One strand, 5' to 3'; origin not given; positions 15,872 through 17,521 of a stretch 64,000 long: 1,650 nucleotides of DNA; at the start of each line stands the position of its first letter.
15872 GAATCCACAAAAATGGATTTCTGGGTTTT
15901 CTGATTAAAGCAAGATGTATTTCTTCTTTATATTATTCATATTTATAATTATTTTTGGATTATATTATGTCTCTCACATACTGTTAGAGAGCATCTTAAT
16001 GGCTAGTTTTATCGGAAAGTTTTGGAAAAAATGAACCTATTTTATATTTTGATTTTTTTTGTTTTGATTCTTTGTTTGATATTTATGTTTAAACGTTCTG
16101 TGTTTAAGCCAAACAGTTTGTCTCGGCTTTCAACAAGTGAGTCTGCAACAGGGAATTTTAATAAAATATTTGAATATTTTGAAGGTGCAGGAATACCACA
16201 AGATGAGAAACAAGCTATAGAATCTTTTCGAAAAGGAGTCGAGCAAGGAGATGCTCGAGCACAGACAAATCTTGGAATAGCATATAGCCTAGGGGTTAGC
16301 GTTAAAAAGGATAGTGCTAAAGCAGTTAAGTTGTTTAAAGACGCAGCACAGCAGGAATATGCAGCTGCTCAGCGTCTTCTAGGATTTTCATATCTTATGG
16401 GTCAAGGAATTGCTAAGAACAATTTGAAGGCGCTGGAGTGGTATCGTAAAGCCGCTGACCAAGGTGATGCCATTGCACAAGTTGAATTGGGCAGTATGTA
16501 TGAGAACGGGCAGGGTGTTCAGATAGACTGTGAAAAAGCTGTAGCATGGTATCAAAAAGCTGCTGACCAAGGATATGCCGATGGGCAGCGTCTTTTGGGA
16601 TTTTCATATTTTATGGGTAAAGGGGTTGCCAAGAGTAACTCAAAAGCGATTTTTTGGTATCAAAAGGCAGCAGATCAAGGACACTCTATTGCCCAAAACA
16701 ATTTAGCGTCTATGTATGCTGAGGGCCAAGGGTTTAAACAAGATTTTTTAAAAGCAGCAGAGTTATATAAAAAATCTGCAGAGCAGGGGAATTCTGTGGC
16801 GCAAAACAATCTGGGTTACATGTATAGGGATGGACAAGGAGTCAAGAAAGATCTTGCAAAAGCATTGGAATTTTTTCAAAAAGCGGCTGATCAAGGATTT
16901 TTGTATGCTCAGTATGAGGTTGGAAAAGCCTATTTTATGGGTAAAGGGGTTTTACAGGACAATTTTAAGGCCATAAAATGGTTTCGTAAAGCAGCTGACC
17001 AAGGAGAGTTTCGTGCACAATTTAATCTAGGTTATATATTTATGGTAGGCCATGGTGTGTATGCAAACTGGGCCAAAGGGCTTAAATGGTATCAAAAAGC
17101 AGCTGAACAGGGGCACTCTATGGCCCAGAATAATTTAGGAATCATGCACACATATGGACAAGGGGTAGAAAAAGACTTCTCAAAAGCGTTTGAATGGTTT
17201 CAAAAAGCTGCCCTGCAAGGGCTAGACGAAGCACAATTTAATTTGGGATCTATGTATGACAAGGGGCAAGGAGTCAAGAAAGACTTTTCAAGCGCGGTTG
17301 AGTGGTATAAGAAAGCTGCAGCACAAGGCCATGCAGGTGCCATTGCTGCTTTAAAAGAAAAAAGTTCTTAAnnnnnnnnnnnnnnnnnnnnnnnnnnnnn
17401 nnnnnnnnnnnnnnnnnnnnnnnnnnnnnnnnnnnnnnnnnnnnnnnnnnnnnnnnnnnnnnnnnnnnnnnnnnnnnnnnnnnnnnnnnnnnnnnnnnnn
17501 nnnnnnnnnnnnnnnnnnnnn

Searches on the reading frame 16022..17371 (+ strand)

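Call 75: search_protein_families(library=pfam, proteins=[window:16022-17371:+], max_evalue=0.001)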
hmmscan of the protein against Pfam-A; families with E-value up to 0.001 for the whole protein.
window:16022-17371:+ (449 aa): 2 families
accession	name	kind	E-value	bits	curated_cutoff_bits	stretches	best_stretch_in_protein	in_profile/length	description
PF08238.18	Sel1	-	7.9e-114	368.5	30.7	10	259-292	2-35/36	Sel1 repeat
PF23310.1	TPR_27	-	5.3e-06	26.5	27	0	347-393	42-88/110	Plant tetratrico peptide repeats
